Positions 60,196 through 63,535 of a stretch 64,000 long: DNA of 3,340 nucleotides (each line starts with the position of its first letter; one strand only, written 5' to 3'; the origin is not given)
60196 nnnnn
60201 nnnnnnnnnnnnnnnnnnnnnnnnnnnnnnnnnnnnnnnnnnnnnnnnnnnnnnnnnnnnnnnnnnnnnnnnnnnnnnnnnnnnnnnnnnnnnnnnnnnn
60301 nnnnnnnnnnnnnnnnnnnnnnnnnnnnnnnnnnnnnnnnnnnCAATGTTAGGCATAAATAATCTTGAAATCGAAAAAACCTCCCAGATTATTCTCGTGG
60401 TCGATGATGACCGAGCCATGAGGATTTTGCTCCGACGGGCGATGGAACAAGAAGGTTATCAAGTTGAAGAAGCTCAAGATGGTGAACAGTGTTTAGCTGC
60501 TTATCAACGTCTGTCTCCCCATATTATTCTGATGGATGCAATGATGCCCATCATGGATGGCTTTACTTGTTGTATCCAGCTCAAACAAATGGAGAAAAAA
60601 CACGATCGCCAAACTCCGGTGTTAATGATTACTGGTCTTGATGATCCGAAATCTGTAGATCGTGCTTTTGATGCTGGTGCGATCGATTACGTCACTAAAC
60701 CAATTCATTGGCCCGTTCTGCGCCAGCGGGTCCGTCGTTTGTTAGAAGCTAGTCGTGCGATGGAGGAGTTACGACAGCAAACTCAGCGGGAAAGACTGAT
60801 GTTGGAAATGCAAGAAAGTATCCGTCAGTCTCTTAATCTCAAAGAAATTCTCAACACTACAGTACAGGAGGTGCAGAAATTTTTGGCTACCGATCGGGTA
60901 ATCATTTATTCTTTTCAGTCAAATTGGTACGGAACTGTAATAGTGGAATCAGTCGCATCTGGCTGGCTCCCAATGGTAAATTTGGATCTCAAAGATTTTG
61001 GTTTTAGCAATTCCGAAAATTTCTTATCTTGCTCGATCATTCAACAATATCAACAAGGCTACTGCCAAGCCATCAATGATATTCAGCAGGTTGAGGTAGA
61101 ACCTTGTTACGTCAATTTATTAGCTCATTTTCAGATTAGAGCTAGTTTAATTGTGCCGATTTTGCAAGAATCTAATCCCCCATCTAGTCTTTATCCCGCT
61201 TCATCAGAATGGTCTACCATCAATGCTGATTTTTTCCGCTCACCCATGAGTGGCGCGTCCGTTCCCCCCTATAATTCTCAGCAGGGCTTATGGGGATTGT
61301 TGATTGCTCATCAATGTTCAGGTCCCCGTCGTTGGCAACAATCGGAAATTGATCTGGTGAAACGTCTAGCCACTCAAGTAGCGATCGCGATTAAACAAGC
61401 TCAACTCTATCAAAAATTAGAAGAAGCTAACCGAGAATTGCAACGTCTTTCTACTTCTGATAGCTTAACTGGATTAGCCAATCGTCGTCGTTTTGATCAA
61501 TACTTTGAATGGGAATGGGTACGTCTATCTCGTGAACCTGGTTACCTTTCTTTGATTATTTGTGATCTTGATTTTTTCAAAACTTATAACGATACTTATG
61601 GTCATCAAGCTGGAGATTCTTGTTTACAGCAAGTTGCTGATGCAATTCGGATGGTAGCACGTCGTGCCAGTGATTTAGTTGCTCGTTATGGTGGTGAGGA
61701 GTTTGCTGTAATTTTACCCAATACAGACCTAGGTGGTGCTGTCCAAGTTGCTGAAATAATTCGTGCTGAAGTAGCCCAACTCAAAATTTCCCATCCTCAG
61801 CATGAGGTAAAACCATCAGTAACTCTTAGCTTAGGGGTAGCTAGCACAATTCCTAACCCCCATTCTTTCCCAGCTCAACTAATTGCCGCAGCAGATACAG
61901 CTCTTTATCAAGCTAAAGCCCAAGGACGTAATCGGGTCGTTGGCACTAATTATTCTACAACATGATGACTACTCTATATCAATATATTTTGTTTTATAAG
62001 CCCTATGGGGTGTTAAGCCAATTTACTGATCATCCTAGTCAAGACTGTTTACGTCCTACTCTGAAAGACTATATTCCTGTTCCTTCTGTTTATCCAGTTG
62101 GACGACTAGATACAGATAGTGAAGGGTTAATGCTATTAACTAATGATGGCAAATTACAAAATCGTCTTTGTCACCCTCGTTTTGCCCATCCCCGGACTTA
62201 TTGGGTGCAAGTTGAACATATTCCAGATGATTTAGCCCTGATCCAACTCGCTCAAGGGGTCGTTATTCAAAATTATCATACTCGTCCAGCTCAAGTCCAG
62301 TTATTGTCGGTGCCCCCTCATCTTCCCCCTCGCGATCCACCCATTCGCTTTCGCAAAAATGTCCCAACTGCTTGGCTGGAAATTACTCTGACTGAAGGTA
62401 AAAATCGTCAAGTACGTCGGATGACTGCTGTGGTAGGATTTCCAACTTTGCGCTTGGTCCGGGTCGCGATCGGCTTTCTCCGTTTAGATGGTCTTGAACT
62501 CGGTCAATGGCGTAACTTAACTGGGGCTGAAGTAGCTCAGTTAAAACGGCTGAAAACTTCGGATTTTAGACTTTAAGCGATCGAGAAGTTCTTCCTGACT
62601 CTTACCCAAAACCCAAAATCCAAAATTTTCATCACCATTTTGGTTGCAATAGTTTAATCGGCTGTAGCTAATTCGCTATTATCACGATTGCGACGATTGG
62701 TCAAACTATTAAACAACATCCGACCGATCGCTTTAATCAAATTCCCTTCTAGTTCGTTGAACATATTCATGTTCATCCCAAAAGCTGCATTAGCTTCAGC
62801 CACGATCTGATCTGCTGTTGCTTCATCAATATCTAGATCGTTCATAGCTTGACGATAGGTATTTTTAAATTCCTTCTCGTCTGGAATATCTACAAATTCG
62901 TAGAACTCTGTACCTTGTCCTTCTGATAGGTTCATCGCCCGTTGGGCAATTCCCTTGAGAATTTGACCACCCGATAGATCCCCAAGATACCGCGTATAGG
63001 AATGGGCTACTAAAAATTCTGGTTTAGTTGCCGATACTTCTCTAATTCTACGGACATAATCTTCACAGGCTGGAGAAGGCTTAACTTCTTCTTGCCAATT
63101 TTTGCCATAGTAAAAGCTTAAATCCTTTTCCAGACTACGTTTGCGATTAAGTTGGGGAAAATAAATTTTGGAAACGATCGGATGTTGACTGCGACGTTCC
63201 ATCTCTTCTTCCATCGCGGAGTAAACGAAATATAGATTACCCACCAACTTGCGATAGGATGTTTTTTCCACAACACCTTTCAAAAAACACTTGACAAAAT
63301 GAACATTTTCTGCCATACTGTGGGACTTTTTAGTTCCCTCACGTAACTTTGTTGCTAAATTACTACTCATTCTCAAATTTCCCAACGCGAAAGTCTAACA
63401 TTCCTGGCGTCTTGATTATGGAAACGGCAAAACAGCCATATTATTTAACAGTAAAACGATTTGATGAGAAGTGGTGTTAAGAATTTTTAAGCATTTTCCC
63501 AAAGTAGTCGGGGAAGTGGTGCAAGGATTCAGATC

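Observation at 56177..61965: Ethylene-receptor-like hybrid histidine kinase (ETR1-type ethylene-binding domain with Cu-ligand Cys and His) adjacent to a REC–GAF–GGDEF regulator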

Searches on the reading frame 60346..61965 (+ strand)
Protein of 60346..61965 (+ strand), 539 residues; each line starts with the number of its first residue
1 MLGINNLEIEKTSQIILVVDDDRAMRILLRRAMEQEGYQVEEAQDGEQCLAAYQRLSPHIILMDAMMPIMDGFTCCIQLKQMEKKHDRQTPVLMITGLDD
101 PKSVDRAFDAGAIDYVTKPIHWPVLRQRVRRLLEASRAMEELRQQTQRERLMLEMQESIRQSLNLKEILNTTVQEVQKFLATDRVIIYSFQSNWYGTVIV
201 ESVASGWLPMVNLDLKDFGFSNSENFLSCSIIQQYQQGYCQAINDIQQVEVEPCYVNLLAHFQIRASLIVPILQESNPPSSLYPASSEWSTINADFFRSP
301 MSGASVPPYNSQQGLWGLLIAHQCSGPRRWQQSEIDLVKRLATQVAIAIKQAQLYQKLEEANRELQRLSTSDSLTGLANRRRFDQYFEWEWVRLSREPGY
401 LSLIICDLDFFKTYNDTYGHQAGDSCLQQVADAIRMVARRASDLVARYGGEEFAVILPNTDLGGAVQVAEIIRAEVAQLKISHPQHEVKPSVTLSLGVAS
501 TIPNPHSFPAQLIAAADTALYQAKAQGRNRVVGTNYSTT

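Call 3: search_protein_families(library=pfam, proteins=[window:60346-61965:+], max_evalue=0.1)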
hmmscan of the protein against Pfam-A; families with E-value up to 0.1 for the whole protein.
window:60346-61965:+ (539 aa): 8 families
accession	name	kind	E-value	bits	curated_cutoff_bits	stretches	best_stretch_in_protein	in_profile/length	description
PF00990.26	GGDEF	-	1.2e-53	181.6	23.8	1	370-530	2-161/161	Diguanylate cyclase, GGDEF domain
PF00072.30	Response_reg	-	2.7e-28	98.8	30.2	1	16-130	1-111/111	Response regulator receiver domain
PF01590.32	GAF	-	7.1e-19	69.1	22.4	1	164-349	1-133/133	GAF domain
PF13492.12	GAF_3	-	3.3e-05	24.7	27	1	299-350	78-128/129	GAF domain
PF13185.12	GAF_2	-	6.7e-05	23.6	28.6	0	163-275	2-99/136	GAF domain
PF23198.2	PDE8A_N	-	0.049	14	29.6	0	11-86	8-84/147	PDE8A-like, N-terminal domain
PF03748.19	FliL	-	0.066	14.2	24.6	0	121-176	41-95/103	Flagellar basal body-associated protein FliL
PF24898.2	GGDEF_GdpP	-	0.067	13.9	30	0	408-532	3-117/126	Cyclic-di-AMP phosphodiesterase GdpP-like, GGDEF domain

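Call 4: search_protein_families(library=ncbifam, proteins=[window:60346-61965:+], max_evalue=0.1)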
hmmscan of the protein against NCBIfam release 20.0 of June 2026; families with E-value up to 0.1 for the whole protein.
window:60346-61965:+ (539 aa): 119 families (the best 25 are shown)
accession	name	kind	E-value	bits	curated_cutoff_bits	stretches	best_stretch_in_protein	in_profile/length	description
NF007135.0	PRK09581.1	equivalog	5.2e-77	259.6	474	2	335-533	262-454/457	PleD family two-component system response regulator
TIGR00254.1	GGDEF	domain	2.4e-52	177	37.4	1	365-533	1-166/168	diguanylate cyclase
NF047654.1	DiguCycDgcRLepto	equivalog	6.2e-49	166.5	500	2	360-532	124-294/295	diguanylate cyclase DgcR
NF038266.1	diguan_SiaD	equivalog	8.4e-45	153.1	290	1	354-531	78-252/252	biofilm regulation diguanylate cyclase SiaD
NF007380.0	PRK09894.1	equivalog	5.3e-42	144.2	256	1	354-533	113-286/296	diguanylate cyclase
NF041606.1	dguan_cyc_DgcA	equivalog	7e-42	143.6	370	1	308-532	127-337/340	diguanylate cyclase DgcA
NF007423.1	PRK09966.1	equivalog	2.7e-36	125.3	325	1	328-524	197-390/390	diguanylate cyclase DgcN/YfiN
NF051473.1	DigCycDgcsShew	equivalog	7.1e-32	110.9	400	1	339-530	112-287/291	diguanylate cyclase DgcS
NF007599.0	PRK10245.1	equivalog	6.6e-31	107.1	402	1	352-531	193-367/371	diguanylate cyclase AdrA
NF011955.1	PRK15426.1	equivalog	3.3e-28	98.2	408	1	364-534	393-561/564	cellulose biosynthesis regulator diguanylate cyclase DgcQ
NF053781.1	cdiGMPphdstlr2612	equivalog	3.4e-28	97.9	1600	3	364-530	835-998/1268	Tlr1612 family c-di-GMP phosphodiesterase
NF007298.0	PRK09776.1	equivalog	1.4e-27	96.1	1135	1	362-531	677-842/1111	diguanylate cyclase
NF047872.1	GGDEF_GdpS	equivalog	1.8e-27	96.5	400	1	342-532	157-348/355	GGDEF domain-containing protein GdpS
NF050064.1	BlResRespRegCbrR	equivalog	2.8e-27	95.7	600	2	362-531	247-411/415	bile resistance response regulator CbrR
NF041733.1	resp_reg_CseB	equivalog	2.6e-25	89.1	350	1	16-149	3-133/228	two-component system response regulator CseB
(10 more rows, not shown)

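Call 12: list_cluster_members(proteins=[P0001, window:60346-61965:+])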
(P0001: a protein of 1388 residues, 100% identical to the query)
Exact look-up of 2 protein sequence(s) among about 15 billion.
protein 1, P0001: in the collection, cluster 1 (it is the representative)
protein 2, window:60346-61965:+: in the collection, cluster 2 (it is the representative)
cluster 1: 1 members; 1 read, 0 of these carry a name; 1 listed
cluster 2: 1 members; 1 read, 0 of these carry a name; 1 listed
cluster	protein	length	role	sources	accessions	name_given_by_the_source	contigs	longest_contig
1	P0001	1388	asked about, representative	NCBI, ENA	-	-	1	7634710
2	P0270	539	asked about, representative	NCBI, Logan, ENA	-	-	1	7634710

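Call 26: find_homologous_proteins(query=window:60346-61965:+, max_evalue=1e-10)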
Query window:60346-61965:+ (539 aa): 7902 proteins with E <= 1e-10 among 8000 candidates; the best 120 are listed.
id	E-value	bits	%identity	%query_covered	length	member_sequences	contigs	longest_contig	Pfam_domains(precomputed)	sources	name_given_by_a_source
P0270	0.0e+0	1213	100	100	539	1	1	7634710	PF01590.33,PF00990.27,PF00072.31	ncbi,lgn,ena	-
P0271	4.8e-197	674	58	99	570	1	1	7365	PF01590.33,PF00990.27,PF00072.31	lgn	-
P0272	5.8e-196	670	58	99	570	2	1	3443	PF01590.33,PF00990.27,PF00072.31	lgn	-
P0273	6.1e-170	584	55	98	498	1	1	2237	PF13185.13,PF01590.33,PF13492.13,PF00990.27,PF00072.31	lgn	-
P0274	5.6e-161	555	52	98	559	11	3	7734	PF13185.13,PF01590.33,PF13492.13,PF00990.27,PF00072.31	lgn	-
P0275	5.2e-160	552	54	98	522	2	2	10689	PF01590.33,PF00990.27,PF00072.31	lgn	-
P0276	6.3e-158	545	52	97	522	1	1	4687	PF01590.33,PF00990.27,PF00072.31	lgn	-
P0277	4.3e-157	542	51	98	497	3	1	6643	PF13185.13,PF01590.33,PF13492.13,PF00990.27,PF00072.31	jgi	jgi:two-component system, cell cycle response regulator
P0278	3.8e-156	539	53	96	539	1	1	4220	PF13185.13,PF01590.33,PF13492.13,PF00990.27,PF00072.31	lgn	-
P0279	7.1e-156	538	53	99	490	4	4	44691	PF01590.33,PF00990.27,PF00072.31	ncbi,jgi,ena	-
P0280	1.7e-155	537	52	98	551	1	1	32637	PF01590.33,PF00990.27,PF00072.31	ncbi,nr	ncbi:MAG TPA: diguanylate cyclase [Kamptonema sp.]|nr:diguanylate cyclase [Kamptonema sp.]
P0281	7.2e-155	535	54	97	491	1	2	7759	PF13185.13,PF01590.33,PF00990.27,PF00072.31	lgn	-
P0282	1.0e-154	534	51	96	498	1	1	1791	PF13185.13,PF01590.33,PF13492.13,PF23198.2,PF00990.27,PF00072.31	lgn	-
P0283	4.5e-154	532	50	94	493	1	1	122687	PF13185.13,PF01590.33,PF13492.13,PF00990.27,PF00072.31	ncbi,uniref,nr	ncbi:diguanylate cyclase [Anabaena sphaerica FACHB-251]|uniref:Diguanylate cyclase n=1 Tax=Anabaena 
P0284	9.8e-154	531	51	93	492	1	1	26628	PF13185.13,PF01590.33,PF13492.13,PF00990.27,PF00072.31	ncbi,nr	ncbi:MAG: diguanylate cyclase [Nostocales cyanobacterium]|nr:MAG: diguanylate cyclase [Nostocales cy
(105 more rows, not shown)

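Call 63: find_encoding_contigs(protein=P0283, flank=8000, max_places=1)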
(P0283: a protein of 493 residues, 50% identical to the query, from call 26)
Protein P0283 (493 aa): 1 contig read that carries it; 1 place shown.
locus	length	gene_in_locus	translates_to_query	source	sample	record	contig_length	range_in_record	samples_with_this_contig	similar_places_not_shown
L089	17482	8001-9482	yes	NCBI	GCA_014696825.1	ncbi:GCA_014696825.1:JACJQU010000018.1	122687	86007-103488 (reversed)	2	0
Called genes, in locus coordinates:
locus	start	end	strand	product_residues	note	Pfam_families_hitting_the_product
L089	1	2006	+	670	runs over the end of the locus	PF00456:Transketolase_N, PF02779:Transket_pyr, PF22613:Transketolase_C_1, PF02780:Transketolase_C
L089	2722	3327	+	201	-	PF14273:DUF4360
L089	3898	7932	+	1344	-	PF25487:ETR1_N, PF01590:GAF, PF13185:GAF_2 (weak), PF01590:GAF, PF00512:HisKA, PF02518:HATPase_c, PF00072:Response_reg, PF01627:Hpt, +2 more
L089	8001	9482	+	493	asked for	PF00072:Response_reg, PF01590:GAF, PF13185:GAF_2, PF13492:GAF_3 (weak), PF00990:GGDEF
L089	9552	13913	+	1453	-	PF03924:CHASE, PF08447:PAS_3, PF00989:PAS, PF13426:PAS_9, PF08447:PAS_3, PF01590:GAF, PF00512:HisKA, PF02518:HATPase_c, +5 more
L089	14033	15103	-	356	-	PF00072:Response_reg, PF00512:HisKA, PF02518:HATPase_c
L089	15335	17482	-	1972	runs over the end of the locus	PF00571:CBS, PF01590:GAF, PF00989:PAS, PF13188:PAS_8, PF08447:PAS_3, PF13426:PAS_9, PF00989:PAS, PF08448:PAS_4, +10 more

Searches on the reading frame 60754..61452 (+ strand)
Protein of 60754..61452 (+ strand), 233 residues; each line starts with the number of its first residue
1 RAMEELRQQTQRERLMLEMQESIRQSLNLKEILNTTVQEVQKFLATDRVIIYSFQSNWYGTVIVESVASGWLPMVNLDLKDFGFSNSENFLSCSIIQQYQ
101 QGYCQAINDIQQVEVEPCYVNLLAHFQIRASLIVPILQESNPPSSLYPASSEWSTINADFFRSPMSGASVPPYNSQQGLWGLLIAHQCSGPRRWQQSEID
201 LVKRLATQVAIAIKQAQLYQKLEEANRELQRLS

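Call 24: search_solved_structures(query=window:60754-61452:+, max_evalue=0.001, show_alignments=4)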
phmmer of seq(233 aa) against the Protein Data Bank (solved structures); distinct sequences matched with E-value up to 0.001: 36.
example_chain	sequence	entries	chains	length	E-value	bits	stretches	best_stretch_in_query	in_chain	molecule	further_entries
6oap_A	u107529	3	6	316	3.2e-41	144.6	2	5-138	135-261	Dual sensor histidine kinase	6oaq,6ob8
8k9o_A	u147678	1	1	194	1.6e-32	116.1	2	4-142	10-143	histidine kinase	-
6bhn_A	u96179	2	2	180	4e-31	111.6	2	13-137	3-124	Methyl-accepting chemotaxis sensory transducer with phytochrome sensor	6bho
6mgh_A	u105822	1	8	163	2.1e-28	102.7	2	27-139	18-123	miRFP670nano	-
7lsc_A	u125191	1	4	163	4.9e-28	101.5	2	27-139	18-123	miRFP670nano3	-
7ckv_A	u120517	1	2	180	1.8e-26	96.4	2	26-141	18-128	RcaE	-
8w26_A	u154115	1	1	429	6e-24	88.1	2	11-74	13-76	histidine kinase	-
3vv4_A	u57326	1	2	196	8.9e-24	87.6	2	29-137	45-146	Methyl-accepting chemotaxis protein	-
5zoh_A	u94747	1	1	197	3e-23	85.9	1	18-137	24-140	Methyl-accepting chemotaxis protein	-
7lsd_A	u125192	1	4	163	3.2e-23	85.7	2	27-138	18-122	miRFP718nano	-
2m7u_A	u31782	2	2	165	8.6e-23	84.3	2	30-137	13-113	Methyl-accepting chemotaxis protein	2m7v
4fof_A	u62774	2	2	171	8.9e-23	84.3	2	30-137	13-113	Methyl-accepting chemotaxis protein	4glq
3w2z_A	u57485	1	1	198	1.2e-22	83.9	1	18-137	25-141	Methyl-accepting chemotaxis protein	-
6p58_A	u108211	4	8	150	1.7e-22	83.4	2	31-137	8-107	Methyl-accepting chemotaxis protein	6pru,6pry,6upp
5dfx_A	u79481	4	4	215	4.9e-22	81.9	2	28-137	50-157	Histidine kinase | Sensory transduction histidine kinase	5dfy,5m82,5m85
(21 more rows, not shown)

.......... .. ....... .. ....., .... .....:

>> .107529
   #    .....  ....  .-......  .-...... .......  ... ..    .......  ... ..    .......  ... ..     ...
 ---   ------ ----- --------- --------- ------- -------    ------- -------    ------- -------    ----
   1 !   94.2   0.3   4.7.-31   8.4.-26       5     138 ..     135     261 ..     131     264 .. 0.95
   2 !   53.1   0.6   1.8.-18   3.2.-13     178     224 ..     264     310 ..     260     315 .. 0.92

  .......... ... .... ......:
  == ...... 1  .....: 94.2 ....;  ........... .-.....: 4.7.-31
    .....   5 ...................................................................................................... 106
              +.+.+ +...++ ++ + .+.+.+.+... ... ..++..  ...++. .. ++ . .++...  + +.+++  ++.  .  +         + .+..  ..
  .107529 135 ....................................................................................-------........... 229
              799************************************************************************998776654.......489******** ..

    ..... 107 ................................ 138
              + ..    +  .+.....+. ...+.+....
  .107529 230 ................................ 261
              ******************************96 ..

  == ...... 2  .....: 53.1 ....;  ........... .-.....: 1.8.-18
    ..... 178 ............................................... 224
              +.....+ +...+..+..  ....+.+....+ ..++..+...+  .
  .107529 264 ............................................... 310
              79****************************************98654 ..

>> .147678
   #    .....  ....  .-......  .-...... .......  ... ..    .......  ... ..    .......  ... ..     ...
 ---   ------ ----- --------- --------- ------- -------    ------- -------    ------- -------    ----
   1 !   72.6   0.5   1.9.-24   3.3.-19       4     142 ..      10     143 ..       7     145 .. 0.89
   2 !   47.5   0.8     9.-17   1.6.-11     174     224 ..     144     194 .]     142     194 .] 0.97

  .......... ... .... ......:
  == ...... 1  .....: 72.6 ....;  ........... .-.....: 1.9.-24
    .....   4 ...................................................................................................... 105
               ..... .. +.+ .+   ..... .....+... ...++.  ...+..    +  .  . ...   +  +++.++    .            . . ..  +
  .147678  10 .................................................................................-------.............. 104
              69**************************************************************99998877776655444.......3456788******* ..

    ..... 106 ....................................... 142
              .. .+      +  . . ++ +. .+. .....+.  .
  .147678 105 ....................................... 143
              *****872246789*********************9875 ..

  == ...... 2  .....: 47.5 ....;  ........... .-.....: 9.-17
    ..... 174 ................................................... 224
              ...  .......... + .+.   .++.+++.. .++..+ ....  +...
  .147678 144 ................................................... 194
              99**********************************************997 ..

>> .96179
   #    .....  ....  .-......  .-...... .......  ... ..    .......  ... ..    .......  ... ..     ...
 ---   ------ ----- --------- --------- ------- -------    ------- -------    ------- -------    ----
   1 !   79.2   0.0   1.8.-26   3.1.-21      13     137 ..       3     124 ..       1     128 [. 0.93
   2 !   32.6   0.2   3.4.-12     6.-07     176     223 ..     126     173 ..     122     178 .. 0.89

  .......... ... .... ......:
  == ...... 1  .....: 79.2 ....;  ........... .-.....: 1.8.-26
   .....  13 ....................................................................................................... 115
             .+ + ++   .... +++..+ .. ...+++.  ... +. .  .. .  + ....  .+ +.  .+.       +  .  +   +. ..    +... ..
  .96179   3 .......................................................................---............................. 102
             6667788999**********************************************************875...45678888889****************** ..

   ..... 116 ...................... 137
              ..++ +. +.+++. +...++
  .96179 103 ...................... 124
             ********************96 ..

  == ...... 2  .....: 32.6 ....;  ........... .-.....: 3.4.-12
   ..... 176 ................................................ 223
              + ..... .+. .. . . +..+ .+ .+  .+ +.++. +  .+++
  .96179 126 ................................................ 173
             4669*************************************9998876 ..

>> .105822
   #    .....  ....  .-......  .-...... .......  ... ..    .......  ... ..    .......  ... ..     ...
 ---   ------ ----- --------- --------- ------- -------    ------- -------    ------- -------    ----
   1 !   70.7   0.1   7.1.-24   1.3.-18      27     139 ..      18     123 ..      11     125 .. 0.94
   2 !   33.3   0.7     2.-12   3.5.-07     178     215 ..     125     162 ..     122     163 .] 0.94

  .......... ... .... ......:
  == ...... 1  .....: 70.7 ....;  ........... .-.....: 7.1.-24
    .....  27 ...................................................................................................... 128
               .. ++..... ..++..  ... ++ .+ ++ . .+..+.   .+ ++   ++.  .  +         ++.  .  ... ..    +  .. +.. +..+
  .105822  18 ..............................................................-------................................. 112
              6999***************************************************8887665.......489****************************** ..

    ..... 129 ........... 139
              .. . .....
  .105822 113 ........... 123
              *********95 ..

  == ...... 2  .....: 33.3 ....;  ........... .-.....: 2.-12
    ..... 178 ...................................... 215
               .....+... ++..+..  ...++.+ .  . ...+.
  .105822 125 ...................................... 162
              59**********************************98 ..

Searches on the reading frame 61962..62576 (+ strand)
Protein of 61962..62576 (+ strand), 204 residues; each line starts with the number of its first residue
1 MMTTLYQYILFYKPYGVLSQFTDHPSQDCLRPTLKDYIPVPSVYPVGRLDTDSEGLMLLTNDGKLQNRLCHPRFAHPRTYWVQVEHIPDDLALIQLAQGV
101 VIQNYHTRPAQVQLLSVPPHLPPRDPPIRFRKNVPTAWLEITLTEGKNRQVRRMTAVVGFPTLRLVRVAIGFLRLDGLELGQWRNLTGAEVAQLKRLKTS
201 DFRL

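Call 47: search_protein_families(library=pfam, proteins=[window:61962-62576:+], max_evalue=0.01)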
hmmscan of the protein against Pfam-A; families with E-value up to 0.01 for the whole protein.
window:61962-62576:+ (204 aa): 1 family
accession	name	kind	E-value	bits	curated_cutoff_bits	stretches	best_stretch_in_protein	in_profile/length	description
PF00849.27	PseudoU_synth_2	-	4.9e-22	79.2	26.8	1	7-156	1-151/152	RNA pseudouridylate synthase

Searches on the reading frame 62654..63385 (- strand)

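Call 47: search_protein_families(library=pfam, proteins=[window:62654-63385:-], max_evalue=0.01)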
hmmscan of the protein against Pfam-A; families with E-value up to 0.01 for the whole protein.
window:62654-63385:- (243 aa): 1 family
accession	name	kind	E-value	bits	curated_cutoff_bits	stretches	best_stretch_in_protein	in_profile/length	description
PF01126.25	Heme_oxygenase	-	8.6e-89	297.2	23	1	9-211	2-204/204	Heme oxygenase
